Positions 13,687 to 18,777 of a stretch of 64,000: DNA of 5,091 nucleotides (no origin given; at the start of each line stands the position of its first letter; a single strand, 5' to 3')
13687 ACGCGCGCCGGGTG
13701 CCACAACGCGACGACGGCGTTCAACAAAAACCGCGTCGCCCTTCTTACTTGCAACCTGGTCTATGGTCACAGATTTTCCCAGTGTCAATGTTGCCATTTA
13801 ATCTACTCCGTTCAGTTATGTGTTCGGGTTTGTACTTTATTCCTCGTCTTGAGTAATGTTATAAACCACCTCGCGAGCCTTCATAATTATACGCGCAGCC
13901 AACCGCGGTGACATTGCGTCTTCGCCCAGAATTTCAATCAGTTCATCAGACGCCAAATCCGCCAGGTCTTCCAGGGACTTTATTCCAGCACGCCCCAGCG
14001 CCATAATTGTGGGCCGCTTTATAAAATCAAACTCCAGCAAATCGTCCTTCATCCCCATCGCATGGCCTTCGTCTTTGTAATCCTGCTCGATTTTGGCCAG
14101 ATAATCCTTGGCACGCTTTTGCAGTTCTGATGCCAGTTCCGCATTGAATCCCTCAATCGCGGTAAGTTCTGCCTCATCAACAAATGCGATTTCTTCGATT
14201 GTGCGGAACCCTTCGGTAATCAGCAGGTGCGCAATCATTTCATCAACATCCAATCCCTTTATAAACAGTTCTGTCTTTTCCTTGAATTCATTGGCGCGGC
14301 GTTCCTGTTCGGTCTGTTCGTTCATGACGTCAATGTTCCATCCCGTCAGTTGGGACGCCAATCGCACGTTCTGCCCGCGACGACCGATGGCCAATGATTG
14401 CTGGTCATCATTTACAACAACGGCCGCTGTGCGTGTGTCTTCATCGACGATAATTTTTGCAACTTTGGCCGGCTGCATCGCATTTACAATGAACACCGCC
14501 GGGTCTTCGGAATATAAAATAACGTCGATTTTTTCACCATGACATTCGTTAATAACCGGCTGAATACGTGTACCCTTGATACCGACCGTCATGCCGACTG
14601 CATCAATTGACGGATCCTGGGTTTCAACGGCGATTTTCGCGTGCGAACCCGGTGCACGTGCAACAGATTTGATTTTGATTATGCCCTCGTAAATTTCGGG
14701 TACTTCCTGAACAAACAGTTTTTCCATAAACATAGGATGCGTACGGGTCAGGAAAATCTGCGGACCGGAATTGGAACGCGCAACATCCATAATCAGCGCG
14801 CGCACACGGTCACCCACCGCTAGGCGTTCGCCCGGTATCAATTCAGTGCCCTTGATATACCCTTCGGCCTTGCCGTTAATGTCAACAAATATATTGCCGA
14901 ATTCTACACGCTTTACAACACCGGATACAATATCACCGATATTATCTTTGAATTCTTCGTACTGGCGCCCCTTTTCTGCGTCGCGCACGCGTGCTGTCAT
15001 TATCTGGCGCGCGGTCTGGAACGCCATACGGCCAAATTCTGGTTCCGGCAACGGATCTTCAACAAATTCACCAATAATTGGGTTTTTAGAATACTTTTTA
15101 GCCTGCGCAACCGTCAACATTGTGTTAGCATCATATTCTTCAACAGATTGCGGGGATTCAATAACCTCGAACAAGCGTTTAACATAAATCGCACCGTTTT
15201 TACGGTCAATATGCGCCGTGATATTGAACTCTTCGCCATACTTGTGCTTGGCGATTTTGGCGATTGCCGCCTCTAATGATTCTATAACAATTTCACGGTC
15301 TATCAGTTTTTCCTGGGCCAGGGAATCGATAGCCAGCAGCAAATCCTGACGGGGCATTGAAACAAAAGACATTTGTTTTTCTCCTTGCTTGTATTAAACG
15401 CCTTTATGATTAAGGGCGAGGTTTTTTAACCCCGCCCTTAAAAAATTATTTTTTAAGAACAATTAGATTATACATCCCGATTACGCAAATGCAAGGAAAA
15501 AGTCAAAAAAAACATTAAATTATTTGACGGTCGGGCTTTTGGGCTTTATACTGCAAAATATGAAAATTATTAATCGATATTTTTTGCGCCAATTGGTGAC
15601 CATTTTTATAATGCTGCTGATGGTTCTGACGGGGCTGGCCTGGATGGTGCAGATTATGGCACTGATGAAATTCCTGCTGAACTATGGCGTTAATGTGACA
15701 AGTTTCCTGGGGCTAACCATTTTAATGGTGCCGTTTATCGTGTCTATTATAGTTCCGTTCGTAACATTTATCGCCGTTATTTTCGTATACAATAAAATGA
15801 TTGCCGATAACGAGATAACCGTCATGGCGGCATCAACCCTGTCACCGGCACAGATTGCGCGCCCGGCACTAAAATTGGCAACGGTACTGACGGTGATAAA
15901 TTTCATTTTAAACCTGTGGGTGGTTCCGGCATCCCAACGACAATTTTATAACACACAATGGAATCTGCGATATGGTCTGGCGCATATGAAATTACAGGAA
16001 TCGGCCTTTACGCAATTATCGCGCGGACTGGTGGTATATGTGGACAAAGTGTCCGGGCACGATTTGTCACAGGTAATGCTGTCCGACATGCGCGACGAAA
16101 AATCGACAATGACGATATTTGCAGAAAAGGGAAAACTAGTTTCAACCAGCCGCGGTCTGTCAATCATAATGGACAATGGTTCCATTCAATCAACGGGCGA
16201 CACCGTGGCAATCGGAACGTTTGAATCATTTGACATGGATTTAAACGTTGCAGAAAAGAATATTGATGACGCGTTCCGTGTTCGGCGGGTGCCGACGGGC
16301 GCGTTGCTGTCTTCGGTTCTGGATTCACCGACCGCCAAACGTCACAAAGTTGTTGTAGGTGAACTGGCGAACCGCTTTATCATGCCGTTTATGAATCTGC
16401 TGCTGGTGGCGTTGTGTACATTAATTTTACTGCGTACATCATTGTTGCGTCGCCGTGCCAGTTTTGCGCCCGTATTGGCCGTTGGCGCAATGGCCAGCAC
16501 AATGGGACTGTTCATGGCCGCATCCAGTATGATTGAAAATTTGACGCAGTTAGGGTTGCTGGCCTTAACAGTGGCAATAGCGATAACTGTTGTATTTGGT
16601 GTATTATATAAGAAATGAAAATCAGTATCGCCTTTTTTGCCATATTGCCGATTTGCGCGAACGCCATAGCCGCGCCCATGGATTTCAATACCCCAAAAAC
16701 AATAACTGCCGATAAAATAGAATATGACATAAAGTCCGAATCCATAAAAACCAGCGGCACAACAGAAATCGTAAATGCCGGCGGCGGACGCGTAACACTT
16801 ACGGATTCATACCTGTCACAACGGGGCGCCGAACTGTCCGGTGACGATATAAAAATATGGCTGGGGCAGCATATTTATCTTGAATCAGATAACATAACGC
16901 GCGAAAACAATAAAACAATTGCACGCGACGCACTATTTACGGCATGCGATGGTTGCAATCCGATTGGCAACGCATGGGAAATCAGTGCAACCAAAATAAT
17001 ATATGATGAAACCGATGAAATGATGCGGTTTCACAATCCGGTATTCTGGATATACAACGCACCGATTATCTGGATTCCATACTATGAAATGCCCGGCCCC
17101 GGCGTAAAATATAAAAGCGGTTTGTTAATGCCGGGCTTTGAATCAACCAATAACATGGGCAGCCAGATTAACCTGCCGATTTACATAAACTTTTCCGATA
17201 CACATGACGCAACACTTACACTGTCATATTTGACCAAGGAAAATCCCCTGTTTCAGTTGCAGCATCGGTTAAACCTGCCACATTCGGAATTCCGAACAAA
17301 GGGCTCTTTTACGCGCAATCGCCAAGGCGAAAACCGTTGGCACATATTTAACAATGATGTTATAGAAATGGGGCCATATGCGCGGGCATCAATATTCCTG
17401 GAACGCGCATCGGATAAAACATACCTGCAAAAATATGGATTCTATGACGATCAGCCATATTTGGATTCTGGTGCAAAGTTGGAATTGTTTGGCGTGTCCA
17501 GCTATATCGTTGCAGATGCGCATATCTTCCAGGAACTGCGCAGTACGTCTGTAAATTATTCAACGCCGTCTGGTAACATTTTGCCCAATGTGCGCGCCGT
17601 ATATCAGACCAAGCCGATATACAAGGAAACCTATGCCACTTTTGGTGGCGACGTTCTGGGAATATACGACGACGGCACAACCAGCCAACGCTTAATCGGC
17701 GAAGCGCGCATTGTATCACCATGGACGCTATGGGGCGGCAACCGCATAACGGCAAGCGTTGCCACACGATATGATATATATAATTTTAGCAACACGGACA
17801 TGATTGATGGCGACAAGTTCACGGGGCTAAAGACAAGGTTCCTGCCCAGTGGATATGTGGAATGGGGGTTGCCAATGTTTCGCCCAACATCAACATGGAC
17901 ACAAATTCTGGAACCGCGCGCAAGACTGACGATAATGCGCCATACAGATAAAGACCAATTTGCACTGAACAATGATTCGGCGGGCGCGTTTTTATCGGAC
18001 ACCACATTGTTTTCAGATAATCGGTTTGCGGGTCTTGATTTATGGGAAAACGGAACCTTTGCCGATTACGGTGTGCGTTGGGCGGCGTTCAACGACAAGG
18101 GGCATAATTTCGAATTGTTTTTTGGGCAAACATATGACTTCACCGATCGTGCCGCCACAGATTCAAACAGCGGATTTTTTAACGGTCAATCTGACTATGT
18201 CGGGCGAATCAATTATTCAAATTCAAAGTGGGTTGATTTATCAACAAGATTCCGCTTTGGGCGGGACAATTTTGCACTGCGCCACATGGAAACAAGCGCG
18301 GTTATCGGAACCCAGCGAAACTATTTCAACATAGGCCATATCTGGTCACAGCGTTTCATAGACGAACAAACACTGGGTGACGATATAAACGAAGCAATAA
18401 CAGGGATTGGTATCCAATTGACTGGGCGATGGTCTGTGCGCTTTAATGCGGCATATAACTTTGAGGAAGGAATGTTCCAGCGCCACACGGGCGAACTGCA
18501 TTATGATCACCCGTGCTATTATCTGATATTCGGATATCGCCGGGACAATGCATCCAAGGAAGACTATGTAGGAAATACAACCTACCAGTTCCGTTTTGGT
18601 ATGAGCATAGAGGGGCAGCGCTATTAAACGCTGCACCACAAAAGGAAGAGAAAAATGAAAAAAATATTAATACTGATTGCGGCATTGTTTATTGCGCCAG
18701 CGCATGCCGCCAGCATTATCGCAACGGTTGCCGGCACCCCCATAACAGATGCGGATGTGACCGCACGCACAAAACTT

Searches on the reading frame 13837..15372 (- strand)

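Call 59: search_protein_families(library=pfam, proteins=[window:13837-15372:-], max_evalue=0.00001)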
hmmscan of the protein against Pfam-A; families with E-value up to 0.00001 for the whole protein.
window:13837-15372:- (511 aa): 5 families
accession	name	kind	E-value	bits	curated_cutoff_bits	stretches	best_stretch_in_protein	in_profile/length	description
PF08529.16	NusA_N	-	7.5e-28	97.6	23.8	1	10-134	1-118/119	NusA N-terminal domain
PF13184.12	KH_5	-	2.4e-24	85.7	27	1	241-308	1-68/69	NusA-like KH domain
PF14520.12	HHH_5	-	2.2e-11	44.5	27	0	381-423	15-57/57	Helix-hairpin-helix domain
PF00575.29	S1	-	1.1e-08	35.7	22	1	142-203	1-68/74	S1 RNA binding domain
PF23095.1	KH_NusA_C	-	9.1e-07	29.3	34.2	1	316-352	1-36/59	Transcription termination/antitermination protein NusA, KH domain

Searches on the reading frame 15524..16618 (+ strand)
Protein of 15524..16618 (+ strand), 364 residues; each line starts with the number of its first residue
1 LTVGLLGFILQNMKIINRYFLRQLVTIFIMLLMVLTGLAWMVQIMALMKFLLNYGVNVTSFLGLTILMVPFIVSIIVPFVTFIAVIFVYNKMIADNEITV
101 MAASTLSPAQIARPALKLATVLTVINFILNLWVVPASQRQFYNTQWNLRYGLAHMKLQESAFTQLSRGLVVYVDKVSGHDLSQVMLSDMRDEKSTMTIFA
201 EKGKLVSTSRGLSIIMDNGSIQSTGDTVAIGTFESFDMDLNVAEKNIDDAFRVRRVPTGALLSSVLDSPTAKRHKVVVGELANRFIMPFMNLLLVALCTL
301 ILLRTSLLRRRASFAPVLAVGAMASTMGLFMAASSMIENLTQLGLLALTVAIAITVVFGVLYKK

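Call 59: search_protein_families(library=pfam, proteins=[window:15524-16618:+], max_evalue=0.00001)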
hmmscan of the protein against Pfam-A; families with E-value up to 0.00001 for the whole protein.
window:15524-16618:+ (364 aa): 1 family
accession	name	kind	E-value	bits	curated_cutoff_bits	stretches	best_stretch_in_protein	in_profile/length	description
PF03739.19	LptF_LptG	-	2.4e-54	185.1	27.9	1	18-359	1-344/353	Lipopolysaccharide export system permease LptF/LptG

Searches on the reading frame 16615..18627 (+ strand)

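Call 59: search_protein_families(library=pfam, proteins=[window:16615-18627:+], max_evalue=0.00001)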
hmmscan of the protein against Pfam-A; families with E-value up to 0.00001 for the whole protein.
window:16615-18627:+ (670 aa): 1 family
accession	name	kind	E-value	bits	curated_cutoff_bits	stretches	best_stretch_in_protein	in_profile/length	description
PF04453.20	LptD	-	3.2e-45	155.5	22.4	1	240-606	2-384/384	LPS transport system D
